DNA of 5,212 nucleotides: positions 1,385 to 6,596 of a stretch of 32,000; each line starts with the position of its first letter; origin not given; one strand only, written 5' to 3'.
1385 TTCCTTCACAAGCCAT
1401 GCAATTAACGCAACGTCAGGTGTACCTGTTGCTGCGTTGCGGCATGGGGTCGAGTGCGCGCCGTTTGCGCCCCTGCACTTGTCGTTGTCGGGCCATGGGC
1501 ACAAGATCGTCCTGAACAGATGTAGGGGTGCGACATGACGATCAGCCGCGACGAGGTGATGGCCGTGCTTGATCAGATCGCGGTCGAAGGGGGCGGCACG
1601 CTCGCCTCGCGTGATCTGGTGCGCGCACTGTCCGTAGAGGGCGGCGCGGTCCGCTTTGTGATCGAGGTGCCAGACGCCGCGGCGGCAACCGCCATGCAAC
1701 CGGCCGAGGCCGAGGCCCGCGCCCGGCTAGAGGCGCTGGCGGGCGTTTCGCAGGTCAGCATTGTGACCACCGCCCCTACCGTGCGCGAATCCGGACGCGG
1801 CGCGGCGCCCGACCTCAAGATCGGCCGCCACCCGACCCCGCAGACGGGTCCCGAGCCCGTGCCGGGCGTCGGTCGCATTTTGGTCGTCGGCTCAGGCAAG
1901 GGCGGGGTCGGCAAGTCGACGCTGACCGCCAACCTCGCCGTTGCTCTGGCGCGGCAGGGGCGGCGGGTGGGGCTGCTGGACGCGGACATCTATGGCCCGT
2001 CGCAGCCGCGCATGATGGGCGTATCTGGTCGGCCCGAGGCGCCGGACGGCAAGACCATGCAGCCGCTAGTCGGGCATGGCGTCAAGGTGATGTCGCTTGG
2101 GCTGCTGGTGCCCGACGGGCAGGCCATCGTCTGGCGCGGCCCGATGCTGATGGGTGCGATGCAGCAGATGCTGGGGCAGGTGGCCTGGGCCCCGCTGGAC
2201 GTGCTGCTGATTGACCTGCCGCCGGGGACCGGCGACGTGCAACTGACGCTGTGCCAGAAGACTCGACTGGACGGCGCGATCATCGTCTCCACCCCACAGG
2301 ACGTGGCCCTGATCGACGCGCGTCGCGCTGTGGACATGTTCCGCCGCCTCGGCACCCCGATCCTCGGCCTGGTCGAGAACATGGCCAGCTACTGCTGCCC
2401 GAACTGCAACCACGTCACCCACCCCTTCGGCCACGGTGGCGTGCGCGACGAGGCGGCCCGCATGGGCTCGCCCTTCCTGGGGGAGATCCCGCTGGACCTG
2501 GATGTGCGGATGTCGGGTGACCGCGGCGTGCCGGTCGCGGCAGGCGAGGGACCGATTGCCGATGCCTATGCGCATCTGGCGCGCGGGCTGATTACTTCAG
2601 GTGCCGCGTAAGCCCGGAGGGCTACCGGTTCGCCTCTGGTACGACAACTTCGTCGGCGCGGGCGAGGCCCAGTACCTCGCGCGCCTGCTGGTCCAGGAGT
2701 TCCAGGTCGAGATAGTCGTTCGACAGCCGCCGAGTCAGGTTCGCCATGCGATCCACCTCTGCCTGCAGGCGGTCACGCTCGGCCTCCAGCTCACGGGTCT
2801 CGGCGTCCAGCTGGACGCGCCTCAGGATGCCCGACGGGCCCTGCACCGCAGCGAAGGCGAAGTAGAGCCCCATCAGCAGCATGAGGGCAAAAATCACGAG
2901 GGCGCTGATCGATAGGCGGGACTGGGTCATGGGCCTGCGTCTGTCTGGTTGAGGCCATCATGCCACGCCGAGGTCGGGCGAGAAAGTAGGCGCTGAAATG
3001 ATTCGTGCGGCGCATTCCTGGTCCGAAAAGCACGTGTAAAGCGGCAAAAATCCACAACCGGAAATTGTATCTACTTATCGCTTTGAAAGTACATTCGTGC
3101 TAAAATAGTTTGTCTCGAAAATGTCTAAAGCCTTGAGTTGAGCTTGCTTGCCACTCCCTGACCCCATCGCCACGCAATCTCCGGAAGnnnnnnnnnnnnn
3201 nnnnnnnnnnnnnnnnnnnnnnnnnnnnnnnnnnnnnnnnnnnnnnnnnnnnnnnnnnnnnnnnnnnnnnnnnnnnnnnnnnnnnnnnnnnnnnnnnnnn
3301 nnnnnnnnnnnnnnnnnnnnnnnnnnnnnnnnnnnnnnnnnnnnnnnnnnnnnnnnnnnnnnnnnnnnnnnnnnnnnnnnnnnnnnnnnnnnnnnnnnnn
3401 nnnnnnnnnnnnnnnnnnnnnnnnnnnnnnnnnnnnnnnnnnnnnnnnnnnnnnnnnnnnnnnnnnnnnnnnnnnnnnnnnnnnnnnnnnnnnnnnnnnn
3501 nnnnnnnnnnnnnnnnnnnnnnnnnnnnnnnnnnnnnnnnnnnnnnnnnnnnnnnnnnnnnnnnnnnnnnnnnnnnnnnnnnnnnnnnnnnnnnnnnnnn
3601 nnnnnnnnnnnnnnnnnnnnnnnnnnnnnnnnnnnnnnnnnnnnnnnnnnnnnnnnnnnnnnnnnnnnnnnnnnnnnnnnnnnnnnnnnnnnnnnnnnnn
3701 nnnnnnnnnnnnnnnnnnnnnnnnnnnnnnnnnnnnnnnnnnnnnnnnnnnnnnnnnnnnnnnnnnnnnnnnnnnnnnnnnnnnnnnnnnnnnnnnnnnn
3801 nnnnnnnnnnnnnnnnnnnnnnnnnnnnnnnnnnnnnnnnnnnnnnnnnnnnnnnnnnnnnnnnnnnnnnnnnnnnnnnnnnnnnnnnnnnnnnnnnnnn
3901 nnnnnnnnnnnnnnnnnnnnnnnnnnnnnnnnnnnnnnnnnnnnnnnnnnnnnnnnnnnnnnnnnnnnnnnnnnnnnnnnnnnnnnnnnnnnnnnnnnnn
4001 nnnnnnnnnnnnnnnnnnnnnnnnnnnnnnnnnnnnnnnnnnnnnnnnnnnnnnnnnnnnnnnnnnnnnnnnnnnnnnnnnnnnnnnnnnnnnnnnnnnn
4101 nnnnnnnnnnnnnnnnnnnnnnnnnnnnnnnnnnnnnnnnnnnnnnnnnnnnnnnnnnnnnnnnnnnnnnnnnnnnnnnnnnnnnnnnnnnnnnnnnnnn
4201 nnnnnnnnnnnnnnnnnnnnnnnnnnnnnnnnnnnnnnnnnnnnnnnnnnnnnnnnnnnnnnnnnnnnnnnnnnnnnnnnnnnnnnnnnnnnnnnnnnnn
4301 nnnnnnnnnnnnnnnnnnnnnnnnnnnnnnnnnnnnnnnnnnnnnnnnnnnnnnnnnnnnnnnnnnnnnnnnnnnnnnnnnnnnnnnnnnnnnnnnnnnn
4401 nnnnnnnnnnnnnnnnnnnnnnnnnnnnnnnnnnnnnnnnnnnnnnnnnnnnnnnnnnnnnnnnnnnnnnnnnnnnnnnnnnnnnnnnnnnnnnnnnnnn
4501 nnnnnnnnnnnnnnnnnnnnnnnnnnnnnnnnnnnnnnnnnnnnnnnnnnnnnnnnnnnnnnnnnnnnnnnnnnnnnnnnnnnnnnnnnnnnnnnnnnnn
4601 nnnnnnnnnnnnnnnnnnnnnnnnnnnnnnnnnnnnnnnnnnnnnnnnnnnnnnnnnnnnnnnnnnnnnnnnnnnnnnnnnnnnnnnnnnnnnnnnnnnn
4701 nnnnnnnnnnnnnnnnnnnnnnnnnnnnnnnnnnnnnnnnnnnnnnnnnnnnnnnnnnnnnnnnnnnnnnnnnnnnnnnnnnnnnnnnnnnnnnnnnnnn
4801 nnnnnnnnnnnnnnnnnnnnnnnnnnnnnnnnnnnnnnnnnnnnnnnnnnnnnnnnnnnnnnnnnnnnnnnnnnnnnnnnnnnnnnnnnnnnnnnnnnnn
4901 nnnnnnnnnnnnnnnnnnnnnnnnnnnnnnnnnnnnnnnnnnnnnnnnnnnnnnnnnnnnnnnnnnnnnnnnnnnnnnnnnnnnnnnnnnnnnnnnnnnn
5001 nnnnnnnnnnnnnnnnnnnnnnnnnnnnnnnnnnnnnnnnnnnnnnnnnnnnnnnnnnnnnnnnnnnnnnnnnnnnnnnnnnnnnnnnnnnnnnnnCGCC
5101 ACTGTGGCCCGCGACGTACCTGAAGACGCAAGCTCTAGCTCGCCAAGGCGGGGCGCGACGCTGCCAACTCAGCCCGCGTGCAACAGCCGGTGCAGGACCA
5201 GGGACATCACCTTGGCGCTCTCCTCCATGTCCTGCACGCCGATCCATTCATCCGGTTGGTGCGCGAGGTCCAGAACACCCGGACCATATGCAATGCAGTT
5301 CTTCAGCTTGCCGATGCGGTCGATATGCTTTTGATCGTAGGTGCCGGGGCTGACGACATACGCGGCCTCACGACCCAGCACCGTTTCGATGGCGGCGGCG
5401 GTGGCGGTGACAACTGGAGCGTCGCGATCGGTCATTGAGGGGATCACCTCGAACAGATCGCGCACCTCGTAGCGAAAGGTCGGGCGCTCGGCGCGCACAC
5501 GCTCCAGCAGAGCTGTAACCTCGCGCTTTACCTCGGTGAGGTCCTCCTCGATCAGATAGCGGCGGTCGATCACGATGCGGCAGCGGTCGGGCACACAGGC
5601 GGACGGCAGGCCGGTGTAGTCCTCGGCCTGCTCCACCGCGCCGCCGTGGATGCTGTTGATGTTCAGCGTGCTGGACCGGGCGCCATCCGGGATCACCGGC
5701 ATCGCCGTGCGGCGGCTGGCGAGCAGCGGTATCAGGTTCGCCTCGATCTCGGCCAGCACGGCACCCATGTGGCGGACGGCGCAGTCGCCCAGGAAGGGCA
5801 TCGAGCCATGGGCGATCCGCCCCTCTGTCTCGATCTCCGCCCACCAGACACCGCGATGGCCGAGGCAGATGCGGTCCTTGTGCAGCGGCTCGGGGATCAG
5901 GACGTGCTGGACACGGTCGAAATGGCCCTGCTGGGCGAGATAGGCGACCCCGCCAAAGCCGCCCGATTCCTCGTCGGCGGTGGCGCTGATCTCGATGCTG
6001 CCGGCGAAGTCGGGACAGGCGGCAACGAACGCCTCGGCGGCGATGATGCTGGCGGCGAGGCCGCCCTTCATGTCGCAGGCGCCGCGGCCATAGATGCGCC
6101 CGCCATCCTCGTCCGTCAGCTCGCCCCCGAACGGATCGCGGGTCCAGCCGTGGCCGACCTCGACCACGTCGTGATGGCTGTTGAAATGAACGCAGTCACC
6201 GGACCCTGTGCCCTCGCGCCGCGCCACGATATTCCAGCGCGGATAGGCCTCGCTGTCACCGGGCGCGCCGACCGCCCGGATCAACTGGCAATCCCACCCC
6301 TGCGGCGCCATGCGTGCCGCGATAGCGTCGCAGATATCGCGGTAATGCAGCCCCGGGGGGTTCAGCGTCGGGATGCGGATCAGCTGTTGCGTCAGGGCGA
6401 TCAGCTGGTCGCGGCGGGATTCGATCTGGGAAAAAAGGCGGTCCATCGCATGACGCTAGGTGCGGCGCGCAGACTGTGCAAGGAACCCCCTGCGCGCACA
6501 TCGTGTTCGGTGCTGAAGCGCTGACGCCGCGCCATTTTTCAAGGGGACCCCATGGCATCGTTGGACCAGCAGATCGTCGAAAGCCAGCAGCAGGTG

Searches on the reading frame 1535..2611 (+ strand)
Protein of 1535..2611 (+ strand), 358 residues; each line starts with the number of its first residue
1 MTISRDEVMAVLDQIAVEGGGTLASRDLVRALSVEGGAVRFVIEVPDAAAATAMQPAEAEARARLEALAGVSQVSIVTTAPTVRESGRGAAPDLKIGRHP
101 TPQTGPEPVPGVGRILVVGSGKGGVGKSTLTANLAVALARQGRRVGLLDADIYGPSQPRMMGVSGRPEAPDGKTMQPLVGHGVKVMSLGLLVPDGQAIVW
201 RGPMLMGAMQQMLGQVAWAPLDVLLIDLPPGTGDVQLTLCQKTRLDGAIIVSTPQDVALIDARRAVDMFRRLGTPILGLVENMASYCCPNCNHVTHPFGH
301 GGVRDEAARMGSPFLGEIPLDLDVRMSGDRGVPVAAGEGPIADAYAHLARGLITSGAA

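Call 10: search_protein_families(library=pfam, proteins=[window:1535-2611:+], max_evalue=0.001)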
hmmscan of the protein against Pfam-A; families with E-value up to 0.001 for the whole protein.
window:1535-2611:+ (358 aa): 8 families
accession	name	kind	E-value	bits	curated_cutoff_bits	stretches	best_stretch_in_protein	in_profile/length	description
PF10609.15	ParA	-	5.9e-94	314.5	27.1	1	112-350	2-243/246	NUBPL iron-transfer P-loop NTPase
PF01656.29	CbiA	-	2.7e-15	56.9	25.4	1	117-334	2-125/125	CobQ/CobB/MinD/ParA nucleotide binding domain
PF01883.24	FeS_assembly_P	-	5.8e-10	39.7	23.5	1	5-76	1-73/73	Iron-sulfur cluster assembly protein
PF13614.12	AAA_31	-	1.7e-08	35.1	27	1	114-152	2-40/177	AAA domain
PF09140.17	MipZ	-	1.2e-07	31.8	20.7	1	115-161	2-48/262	ATPase MipZ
PF02374.21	ArsA_ATPase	-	1.4e-05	24.9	24.3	1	117-151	4-38/305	Anion-transporting ATPase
PF00142.24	Fer4_NifH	-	6.4e-05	23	25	1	121-150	7-36/271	4Fe-4S iron sulfur cluster binding proteins, NifH/frxC family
PF03308.22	MeaB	-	0.00014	21.4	23.1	1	111-156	29-72/273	Methylmalonyl Co-A mutase-associated GTPase MeaB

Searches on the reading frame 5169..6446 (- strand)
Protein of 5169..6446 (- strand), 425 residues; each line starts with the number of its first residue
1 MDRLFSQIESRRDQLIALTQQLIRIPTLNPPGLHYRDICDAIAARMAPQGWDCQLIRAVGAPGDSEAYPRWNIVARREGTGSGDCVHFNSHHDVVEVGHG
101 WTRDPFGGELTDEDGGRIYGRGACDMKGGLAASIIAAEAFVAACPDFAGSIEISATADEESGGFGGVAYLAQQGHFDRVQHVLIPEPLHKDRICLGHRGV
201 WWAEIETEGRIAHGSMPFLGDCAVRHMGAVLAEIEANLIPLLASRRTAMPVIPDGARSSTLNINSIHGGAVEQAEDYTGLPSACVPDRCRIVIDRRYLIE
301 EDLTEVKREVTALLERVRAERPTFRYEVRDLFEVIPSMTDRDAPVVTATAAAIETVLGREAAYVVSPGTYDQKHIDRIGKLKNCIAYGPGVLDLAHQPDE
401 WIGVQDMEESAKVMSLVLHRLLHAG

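Call 10: search_protein_families(library=pfam, proteins=[window:5169-6446:-], max_evalue=0.001)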
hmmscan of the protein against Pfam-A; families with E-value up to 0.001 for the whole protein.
window:5169-6446:- (425 aa): 3 families
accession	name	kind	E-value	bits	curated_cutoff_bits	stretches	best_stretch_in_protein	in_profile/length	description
PF01546.33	Peptidase_M20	-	1.3e-32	113.8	24.6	1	88-418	2-204/206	Peptidase family M20/M25/M40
PF07687.19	M20_dimer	-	5.2e-15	55.8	21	1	196-317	2-102/107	Peptidase dimerisation domain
PF04389.22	Peptidase_M28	-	0.00039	20.6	21.3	1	72-182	1-89/193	Peptidase family M28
